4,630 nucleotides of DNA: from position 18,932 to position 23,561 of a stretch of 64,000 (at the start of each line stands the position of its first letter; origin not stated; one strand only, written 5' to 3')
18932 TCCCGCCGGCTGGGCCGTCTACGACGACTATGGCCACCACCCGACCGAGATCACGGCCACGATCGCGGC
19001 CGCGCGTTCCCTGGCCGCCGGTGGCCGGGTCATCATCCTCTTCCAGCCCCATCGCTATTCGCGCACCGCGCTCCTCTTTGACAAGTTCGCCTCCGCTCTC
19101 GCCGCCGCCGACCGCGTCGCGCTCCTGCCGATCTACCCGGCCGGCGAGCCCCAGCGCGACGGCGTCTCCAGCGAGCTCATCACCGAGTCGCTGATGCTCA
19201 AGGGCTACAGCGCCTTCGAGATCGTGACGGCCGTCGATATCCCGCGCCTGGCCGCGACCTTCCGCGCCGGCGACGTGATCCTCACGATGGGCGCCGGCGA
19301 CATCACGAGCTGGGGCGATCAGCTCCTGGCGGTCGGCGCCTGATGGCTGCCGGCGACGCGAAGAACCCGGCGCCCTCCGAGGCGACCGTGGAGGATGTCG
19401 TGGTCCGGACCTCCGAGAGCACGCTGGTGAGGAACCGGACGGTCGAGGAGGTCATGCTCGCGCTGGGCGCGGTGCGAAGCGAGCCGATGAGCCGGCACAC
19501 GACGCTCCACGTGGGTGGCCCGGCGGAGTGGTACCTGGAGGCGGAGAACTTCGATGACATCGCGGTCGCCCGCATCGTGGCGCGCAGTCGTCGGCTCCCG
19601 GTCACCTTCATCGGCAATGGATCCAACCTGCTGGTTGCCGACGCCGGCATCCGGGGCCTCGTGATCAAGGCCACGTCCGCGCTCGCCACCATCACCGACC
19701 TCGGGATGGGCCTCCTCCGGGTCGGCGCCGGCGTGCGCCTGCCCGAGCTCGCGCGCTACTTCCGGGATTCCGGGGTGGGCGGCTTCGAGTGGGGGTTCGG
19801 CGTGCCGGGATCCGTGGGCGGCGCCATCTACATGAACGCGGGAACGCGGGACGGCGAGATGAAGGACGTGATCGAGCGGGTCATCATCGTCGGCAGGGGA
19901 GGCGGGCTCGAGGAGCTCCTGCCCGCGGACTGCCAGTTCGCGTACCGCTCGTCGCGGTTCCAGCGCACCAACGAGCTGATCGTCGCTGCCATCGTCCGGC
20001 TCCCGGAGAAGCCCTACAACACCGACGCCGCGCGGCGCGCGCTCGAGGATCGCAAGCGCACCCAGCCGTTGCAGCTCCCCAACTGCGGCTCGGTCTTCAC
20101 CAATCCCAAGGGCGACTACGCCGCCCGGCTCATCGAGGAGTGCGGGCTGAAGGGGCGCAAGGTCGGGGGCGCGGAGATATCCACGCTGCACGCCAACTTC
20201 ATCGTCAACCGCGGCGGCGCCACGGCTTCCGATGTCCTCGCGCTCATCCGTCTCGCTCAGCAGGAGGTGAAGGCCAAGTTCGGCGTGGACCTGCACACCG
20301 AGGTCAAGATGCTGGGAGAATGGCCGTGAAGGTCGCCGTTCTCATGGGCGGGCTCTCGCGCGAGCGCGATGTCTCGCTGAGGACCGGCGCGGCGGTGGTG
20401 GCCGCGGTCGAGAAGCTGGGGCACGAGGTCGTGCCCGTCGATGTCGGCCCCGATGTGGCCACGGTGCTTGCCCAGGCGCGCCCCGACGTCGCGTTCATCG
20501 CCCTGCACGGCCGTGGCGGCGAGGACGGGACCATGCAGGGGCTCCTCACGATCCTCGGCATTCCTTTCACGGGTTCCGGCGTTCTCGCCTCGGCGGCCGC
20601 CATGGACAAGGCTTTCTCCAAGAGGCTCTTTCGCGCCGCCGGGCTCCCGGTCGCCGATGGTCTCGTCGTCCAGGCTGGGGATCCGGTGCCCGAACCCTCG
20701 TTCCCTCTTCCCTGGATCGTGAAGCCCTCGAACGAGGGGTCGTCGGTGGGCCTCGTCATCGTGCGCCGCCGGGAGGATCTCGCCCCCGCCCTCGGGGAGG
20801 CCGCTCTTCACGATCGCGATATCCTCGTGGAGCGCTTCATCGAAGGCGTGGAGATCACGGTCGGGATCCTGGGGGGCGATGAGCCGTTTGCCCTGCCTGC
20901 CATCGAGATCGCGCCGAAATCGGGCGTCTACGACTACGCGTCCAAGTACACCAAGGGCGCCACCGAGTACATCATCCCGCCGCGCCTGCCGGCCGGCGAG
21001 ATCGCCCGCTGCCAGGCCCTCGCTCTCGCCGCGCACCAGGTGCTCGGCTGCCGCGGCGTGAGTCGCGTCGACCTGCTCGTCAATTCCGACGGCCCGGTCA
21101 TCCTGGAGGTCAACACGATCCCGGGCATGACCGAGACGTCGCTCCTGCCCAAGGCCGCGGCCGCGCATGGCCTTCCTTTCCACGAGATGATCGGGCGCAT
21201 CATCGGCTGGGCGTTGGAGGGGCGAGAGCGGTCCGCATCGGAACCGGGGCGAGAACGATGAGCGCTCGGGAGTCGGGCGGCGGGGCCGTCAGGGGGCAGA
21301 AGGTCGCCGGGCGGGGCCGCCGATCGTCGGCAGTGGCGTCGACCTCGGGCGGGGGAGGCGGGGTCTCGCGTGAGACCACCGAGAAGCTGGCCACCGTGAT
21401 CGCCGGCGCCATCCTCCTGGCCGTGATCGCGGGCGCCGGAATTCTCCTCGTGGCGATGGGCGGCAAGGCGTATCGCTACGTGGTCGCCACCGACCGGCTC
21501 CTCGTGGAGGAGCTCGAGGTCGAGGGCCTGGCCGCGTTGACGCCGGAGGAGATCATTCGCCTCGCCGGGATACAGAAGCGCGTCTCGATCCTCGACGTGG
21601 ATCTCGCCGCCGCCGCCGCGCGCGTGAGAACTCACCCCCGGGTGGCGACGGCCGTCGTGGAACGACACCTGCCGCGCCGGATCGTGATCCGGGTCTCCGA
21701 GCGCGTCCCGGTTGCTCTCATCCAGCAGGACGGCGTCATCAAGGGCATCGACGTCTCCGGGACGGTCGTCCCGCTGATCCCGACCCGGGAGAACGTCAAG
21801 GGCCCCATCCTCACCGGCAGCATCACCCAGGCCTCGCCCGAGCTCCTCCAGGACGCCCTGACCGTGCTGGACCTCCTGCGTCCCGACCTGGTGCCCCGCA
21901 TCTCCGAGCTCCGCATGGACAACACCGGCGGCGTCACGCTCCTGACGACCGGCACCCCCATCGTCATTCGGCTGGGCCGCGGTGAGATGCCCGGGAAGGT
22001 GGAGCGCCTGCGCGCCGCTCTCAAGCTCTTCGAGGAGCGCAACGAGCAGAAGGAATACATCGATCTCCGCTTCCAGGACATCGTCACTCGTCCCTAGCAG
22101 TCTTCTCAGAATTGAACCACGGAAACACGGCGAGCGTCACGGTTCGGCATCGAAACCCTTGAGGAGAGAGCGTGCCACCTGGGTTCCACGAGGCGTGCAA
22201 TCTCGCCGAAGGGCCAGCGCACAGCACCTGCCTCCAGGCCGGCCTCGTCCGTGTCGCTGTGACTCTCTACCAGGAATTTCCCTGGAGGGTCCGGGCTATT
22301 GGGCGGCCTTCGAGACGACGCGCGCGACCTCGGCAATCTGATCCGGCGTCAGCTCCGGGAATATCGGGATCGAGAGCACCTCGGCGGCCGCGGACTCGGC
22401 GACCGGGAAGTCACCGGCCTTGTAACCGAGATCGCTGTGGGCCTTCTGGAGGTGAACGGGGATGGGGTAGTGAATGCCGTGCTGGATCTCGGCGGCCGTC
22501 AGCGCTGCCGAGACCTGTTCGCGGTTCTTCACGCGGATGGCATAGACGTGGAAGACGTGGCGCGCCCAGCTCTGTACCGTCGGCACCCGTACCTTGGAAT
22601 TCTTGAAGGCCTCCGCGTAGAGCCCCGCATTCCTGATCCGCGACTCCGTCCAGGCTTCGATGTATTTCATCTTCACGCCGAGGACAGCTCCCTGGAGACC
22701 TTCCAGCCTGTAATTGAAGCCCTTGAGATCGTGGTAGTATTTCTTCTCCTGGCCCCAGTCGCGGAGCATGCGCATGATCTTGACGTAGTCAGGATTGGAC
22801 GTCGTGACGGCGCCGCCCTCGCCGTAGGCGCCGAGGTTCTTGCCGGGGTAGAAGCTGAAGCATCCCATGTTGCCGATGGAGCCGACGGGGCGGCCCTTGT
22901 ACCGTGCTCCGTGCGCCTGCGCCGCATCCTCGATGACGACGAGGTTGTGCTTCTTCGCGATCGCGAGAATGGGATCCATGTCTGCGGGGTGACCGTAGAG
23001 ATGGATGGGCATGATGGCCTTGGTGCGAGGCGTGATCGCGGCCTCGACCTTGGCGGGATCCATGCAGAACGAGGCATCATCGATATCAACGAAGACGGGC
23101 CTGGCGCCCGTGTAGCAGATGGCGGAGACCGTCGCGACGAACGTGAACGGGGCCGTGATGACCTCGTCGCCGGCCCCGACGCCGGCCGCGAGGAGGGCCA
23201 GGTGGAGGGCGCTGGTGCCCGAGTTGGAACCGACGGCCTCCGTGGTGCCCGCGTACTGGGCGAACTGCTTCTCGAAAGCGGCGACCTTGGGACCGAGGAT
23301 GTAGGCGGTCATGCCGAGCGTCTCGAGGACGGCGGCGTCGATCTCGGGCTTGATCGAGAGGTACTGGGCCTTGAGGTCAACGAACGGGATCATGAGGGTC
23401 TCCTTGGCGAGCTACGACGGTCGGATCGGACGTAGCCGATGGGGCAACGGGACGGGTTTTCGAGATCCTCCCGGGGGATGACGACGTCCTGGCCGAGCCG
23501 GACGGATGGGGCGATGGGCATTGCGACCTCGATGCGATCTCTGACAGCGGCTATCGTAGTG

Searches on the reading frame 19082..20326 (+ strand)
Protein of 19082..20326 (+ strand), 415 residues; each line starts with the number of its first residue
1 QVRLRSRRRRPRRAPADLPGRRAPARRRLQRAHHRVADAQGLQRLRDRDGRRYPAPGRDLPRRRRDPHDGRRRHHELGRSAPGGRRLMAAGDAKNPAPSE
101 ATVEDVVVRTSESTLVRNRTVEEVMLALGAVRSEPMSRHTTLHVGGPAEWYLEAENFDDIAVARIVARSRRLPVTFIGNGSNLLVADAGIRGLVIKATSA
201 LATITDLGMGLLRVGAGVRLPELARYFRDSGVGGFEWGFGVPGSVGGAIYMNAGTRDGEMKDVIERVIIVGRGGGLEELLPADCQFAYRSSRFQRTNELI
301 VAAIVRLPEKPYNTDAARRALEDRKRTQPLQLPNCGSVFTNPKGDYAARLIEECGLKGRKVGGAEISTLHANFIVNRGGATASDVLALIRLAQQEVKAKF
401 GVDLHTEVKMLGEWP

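Call 45: search_protein_families(library=pfam, proteins=[window:19082-20326:+], max_evalue=0.01)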
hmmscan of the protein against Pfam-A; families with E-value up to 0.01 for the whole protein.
window:19082-20326:+ (415 aa): 2 families
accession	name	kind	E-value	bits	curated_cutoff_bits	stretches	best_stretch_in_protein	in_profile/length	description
PF02873.21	MurB_C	-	5.3e-36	123.2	27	1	317-411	6-99/99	UDP-N-acetylenolpyruvoylglucosamine reductase, C-terminal domain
PF01565.28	FAD_binding_4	-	3.8e-17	62.7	26.4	1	151-274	4-133/139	FAD binding domain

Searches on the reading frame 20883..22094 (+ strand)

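Call 11: search_protein_families(library=pfam, proteins=[window:20883-22094:+], max_evalue=0.001)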
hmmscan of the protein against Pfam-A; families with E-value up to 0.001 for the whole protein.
window:20883-22094:+ (404 aa): 2 families
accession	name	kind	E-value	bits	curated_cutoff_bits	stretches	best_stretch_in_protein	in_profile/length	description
PF08478.15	POTRA_1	-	1.6e-14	54.4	23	1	208-274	3-69/69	POTRA domain, FtsQ-type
PF03799.20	FtsQ_DivIB_C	-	1.9e-12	48.5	21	1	278-396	1-114/114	Cell division protein FtsQ/DivIB, C-terminal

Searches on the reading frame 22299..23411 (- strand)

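Call 11: search_protein_families(library=pfam, proteins=[window:22299-23411:-], max_evalue=0.001)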
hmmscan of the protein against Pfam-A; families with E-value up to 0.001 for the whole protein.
window:22299-23411:- (371 aa): 5 families
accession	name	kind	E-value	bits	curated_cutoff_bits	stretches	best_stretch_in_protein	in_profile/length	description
PF01041.23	DegT_DnrJ_EryC1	-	1.4e-123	413.1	19.8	1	20-366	3-359/360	DegT/DnrJ/EryC1/StrS aminotransferase family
PF01053.26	Cys_Met_Meta_PP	-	2.7e-07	30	27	1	41-168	52-179/381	Cys/Met metabolism PLP-dependent enzyme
PF00155.27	Aminotran_1_2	-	3.8e-07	30.1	19.7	1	43-216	44-244/361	Aminotransferase class I and II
PF01212.27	Beta_elim_lyase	-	0.00023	21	27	1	33-164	24-170/288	Beta-eliminating lyase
PF00266.25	Aminotran_5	-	0.00073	19.1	21.5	1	63-168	68-181/371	Aminotransferase class-V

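Call 99: search_protein_families(library=ncbifam, proteins=[window:22299-23393:-], max_evalue=0.00001)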
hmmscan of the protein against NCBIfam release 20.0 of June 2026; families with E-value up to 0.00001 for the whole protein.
window:22299-23393:- (365 aa): 22 families
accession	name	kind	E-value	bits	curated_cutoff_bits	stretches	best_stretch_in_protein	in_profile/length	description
TIGR03588.1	PseC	equivalog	1.1e-81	274.7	423.5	1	20-362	15-378/380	UDP-4-amino-4,6-dideoxy-N-acetyl-beta-L-altrosamine transaminase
NF008687.0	PRK11706.1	equivalog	2.3e-70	237.2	375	1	41-363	37-373/375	dTDP-4-amino-4,6-dideoxygalactose transaminase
NF008658.2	PRK11658.1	equivalog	8.3e-67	225.5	631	1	20-362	18-375/379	UDP-4-amino-4-deoxy-L-arabinose aminotransferase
TIGR04181.1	NHT_00031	hypoth_equivalog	2.3e-66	224.1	420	1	33-343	28-357/359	LegC family aminotransferase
TIGR02379.1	ECA_wecE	subfamily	5.6e-60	203.1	434.85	1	42-362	38-373/376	dTDP-4-amino-4,6-dideoxy-D-glucose transaminase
NF011936.0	PRK15407.1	equivalog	1.9e-50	171.8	423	1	32-215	62-252/440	lipopolysaccharide biosynthesis protein RfbH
TIGR04427.1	PLP_DesI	equivalog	7e-49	167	650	1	34-363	51-382/390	dTDP-4-dehydro-6-deoxyglucose aminotransferase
NF005816.0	PRK07682.1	equivalog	1e-10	40.8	620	1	41-160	80-206/390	aminotransferase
NF004770.0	PRK06108.1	subfamily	1.2e-09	37.5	422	1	42-157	88-210/396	pyridoxal phosphate-dependent aminotransferase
NF006096.0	PRK08248.1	equivalog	4.2e-09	35.5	726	1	30-170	59-197/431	homocysteine synthase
TIGR01326.1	OAH_OAS_sulfhy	subfamily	1e-07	31.1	495.1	1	32-169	54-189/418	O-acetylhomoserine aminocarboxypropyltransferase/cysteine synthase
NF006569.0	PRK09082.1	subfamily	1.4e-07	31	420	1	50-161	91-207/386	methionine aminotransferase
NF006488.0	PRK08912.1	equivalog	1.8e-07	30.4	498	1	50-161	87-191/387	aminotransferase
NF041364.1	GntC_guanitoxin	equivalog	2.1e-07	30.2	415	1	58-157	67-174/356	guanitoxin biosynthesis PLP-dependent (S)-gamma-hydroxy-L-arginine cyclodehydratase GntC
NF004621.0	PRK05957.1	equivalog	2.9e-07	29.6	498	1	55-130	97-167/389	pyridoxal phosphate-dependent aminotransferase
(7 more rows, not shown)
